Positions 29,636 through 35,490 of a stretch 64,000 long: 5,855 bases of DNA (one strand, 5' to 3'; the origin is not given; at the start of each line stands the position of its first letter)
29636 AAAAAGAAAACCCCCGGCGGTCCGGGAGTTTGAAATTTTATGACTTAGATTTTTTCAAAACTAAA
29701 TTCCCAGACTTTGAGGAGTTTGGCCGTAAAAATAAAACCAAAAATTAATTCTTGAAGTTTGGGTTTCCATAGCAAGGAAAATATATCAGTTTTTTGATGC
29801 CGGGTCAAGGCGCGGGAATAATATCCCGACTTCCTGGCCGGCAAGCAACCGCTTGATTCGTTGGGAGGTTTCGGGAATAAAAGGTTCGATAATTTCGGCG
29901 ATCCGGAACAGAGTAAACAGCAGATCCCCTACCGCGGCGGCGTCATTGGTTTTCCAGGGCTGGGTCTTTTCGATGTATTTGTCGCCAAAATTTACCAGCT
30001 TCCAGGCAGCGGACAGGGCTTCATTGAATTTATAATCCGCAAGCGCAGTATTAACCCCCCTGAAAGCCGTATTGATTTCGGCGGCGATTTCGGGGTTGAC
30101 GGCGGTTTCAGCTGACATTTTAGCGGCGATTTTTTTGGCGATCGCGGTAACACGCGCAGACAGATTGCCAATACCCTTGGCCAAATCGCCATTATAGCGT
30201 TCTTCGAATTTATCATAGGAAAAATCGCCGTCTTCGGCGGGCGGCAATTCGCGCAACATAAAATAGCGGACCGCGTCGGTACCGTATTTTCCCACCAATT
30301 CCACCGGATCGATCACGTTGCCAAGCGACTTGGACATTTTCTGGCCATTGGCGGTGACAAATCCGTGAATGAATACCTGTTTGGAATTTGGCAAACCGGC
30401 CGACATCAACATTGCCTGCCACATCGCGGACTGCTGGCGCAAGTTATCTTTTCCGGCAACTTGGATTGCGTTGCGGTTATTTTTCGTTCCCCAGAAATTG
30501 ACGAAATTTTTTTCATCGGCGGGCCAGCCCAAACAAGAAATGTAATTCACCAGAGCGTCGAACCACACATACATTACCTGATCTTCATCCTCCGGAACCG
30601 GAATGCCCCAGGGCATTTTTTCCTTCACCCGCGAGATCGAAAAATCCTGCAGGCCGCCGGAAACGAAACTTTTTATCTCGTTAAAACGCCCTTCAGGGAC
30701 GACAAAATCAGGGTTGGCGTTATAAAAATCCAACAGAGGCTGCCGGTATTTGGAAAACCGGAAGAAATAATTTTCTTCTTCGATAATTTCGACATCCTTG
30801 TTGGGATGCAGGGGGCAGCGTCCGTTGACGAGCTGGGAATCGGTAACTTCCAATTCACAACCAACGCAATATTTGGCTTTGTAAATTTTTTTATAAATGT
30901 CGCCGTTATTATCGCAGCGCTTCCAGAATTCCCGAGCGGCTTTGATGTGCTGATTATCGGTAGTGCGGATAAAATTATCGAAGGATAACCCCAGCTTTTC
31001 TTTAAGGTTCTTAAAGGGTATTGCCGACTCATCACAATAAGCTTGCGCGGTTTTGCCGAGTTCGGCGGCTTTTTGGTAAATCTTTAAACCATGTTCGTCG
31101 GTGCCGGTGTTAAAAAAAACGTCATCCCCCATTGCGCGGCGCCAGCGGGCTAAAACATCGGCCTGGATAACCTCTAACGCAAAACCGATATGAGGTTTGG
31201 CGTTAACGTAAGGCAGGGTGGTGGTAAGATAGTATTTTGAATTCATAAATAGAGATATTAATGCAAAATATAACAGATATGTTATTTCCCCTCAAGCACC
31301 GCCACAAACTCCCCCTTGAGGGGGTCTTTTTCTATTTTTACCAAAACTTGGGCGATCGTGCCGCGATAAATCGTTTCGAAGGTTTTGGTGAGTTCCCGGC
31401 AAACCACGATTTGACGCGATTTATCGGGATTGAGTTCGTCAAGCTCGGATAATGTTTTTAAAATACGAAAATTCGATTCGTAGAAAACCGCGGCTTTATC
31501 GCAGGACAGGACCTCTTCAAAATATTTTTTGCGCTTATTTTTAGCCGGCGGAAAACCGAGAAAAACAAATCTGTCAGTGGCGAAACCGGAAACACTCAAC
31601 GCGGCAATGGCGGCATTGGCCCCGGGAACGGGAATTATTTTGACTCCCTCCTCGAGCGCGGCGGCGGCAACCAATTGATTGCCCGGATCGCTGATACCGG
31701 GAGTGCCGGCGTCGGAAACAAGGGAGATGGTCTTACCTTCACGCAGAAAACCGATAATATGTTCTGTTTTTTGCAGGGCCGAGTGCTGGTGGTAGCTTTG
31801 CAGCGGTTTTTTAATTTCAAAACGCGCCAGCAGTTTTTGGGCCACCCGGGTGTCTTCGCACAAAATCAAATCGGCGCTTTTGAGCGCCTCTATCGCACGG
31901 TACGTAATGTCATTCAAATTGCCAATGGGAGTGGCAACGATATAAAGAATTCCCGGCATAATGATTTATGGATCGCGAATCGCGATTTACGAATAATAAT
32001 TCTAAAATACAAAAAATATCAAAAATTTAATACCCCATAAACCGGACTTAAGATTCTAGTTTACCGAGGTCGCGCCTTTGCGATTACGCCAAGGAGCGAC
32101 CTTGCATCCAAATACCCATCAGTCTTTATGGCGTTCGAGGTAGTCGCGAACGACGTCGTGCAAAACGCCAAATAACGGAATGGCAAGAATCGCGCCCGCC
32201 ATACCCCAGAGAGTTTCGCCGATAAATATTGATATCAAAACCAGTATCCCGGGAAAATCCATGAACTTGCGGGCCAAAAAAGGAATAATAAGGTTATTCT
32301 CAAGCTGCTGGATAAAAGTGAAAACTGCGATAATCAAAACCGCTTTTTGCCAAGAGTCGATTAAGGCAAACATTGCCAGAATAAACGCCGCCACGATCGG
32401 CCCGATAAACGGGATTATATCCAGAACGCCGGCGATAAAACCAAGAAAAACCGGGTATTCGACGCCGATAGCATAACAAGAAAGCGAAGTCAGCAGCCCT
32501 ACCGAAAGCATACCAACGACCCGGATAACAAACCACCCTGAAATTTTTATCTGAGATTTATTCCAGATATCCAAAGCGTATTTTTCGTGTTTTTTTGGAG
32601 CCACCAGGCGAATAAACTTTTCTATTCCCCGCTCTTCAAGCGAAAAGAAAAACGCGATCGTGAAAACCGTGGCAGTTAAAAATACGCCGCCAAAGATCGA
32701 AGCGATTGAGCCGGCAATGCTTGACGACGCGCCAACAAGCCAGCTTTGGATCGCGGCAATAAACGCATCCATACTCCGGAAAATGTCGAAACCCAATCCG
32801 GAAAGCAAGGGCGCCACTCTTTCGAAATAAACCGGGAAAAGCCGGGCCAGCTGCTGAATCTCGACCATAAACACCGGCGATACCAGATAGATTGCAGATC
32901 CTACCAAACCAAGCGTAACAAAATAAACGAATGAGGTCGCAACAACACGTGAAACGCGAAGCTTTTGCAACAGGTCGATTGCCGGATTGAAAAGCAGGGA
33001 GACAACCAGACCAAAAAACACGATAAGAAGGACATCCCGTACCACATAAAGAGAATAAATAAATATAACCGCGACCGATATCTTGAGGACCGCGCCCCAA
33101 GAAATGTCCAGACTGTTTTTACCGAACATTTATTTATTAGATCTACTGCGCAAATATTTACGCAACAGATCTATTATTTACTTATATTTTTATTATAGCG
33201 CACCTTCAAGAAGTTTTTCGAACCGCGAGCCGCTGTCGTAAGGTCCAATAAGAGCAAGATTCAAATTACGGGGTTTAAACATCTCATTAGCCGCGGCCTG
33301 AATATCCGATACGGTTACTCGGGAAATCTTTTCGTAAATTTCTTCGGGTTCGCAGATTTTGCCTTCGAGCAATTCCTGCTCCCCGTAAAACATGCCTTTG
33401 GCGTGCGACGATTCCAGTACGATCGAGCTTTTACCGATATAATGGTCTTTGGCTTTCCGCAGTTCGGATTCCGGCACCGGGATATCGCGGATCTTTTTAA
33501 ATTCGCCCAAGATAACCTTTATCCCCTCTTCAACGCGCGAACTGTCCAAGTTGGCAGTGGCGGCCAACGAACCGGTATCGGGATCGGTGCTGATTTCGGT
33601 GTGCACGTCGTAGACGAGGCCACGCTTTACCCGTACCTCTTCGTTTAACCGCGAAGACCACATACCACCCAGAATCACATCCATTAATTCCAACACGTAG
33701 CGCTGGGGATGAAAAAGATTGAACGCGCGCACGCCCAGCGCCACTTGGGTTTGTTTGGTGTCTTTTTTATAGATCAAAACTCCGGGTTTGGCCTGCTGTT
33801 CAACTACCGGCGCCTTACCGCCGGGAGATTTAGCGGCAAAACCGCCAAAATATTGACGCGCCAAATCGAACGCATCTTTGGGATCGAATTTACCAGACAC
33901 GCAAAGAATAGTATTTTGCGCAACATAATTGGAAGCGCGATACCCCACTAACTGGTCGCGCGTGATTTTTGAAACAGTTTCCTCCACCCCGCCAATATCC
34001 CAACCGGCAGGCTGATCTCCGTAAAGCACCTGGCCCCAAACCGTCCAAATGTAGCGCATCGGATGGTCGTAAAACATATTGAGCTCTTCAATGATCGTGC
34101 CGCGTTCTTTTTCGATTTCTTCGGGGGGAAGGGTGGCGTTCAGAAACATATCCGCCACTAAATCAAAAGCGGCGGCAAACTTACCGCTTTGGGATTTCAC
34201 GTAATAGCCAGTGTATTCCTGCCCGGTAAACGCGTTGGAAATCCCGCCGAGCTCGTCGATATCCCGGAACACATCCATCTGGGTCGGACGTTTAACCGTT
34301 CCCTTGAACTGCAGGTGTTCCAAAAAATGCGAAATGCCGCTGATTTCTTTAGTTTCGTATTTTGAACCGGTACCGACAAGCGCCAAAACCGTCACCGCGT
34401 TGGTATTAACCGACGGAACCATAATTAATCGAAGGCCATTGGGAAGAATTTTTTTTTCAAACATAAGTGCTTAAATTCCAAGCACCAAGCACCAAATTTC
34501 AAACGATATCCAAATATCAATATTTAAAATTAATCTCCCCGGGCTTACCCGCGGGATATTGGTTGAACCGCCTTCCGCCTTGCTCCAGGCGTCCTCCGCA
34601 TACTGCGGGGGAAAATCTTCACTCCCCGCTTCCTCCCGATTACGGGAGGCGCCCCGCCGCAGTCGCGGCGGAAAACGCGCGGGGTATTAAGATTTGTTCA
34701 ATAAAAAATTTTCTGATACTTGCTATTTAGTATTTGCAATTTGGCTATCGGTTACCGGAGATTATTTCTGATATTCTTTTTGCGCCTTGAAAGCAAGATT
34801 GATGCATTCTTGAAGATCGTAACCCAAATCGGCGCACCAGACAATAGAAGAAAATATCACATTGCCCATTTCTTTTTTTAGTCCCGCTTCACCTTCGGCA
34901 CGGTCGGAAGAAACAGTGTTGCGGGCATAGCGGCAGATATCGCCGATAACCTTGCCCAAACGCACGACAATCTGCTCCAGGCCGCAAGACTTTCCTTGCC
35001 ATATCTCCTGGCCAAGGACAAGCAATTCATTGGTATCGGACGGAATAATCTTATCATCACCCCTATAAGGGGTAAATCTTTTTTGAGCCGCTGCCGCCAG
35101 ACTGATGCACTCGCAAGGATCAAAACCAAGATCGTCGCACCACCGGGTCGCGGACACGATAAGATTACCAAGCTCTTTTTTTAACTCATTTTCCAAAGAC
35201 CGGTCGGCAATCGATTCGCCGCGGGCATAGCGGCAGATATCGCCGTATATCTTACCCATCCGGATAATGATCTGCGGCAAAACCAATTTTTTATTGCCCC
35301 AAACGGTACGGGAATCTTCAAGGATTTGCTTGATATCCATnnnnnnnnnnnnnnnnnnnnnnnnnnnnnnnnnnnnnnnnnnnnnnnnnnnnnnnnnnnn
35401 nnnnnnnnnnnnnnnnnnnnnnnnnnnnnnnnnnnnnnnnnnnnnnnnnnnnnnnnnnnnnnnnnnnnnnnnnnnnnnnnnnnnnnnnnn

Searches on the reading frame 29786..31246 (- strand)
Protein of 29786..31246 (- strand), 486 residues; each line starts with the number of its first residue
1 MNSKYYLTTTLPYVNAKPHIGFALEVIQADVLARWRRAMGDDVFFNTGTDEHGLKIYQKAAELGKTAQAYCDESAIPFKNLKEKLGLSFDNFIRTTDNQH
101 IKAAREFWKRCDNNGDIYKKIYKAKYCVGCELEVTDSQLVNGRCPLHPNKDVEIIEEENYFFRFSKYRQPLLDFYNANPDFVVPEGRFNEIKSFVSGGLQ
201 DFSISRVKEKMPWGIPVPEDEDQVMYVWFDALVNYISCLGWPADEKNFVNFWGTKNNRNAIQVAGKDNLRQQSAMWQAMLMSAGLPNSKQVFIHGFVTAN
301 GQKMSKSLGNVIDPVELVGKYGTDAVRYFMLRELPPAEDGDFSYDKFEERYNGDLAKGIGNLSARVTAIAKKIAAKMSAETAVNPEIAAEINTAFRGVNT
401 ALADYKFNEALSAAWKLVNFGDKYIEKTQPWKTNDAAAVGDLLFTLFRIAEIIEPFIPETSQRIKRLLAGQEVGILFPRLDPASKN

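Call 51: search_protein_families(library=pfam, proteins=[window:29786-31246:-], max_evalue=0.001)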
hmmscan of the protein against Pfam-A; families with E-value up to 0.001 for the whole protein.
window:29786-31246:- (486 aa): 6 families
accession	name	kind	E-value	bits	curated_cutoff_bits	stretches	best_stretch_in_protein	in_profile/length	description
PF09334.17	tRNA-synt_1g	-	1.4e-101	340.5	20.1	2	135-366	160-390/391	tRNA synthetases class I (M)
PF00133.28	tRNA-synt_1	-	2.9e-34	119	22.7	2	221-333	295-404/414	tRNA synthetases class I (I, L, M and V)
PF01406.26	tRNA-synt_1e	-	2.6e-12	47.2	27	1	289-332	238-282/301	tRNA synthetases class I (C) catalytic domain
PF08264.19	Anticodon_1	-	2.4e-07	31.2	25.1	1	386-464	3-86/148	Anticodon-binding domain of tRNA ligase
PF01921.24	tRNA-synt_1f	-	0.00015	21.3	27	0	264-347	240-325/360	tRNA synthetases class I (K)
PF19303.5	Anticodon_3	-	0.00042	20.6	23.5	0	383-469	10-102/152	Anticodon binding domain of methionyl tRNA ligase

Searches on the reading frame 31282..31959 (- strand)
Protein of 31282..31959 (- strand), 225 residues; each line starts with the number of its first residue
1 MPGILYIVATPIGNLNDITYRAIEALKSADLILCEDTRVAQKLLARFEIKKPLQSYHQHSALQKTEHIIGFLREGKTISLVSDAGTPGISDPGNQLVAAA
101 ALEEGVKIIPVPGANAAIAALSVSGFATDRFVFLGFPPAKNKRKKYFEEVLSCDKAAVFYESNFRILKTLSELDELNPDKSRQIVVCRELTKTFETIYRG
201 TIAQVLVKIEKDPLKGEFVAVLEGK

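Call 51: search_protein_families(library=pfam, proteins=[window:31282-31959:-], max_evalue=0.001)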
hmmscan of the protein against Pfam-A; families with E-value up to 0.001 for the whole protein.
window:31282-31959:- (225 aa): 1 family
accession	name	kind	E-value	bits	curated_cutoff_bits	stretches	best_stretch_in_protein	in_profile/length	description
PF00590.25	TP_methylase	-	4.7e-30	105.5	27.8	1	5-205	2-211/212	Tetrapyrrole (Corrin/Porphyrin) Methylases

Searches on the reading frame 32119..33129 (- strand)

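Call 32: search_protein_families(library=pfam, proteins=[window:32119-33129:-], max_evalue=0.01)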
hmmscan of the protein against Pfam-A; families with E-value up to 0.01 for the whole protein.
window:32119-33129:- (336 aa): 1 family
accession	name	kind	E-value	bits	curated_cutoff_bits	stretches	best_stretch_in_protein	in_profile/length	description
PF01594.21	AI-2E_transport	-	1.9e-48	165.8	34.3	1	15-330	2-326/327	AI-2E family transporter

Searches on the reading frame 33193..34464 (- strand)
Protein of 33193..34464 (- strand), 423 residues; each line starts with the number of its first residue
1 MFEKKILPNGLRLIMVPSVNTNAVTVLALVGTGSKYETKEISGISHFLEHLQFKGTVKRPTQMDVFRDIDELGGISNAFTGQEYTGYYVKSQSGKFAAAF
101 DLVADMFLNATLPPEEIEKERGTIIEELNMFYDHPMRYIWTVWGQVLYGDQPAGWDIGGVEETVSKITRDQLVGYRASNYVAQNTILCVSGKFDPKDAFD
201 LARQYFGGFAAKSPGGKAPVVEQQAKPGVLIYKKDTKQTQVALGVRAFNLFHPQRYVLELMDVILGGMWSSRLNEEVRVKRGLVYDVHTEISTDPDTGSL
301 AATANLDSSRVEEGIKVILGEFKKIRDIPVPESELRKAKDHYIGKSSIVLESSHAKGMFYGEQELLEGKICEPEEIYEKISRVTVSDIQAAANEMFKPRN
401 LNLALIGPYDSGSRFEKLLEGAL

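Call 32: search_protein_families(library=pfam, proteins=[window:33193-34464:-], max_evalue=0.01)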
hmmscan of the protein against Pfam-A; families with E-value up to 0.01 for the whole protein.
window:33193-34464:- (423 aa): 2 families
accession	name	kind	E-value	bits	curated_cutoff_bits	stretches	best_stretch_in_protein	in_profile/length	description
PF05193.26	Peptidase_M16_C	-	2e-34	119.5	23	1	166-340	1-179/181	Peptidase M16 inactive domain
PF00675.25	Peptidase_M16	-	1.4e-29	103.3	22.3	1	20-135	9-123/149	Insulinase (Peptidase family M16)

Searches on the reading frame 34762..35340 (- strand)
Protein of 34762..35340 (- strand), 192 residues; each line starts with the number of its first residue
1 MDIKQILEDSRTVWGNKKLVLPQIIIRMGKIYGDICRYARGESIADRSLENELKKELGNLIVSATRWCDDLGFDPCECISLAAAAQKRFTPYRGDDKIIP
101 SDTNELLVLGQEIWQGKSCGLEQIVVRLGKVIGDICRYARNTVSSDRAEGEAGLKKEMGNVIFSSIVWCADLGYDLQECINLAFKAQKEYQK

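Call 32: search_protein_families(library=pfam, proteins=[window:34762-35340:-], max_evalue=0.01)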
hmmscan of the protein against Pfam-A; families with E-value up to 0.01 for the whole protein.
window:34762-35340:- (192 aa): 1 family
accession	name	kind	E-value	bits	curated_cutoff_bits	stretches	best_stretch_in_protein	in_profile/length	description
PF12643.12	MazG-like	-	0.0098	16.6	27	0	150-190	30-70/85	MazG-like family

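Call 63: find_encoding_contigs(protein=window:34762-35340:-, flank=2500, max_places=10)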
Protein window:34762-35340:- (192 aa): no gene with exactly this product is on record in the collection.
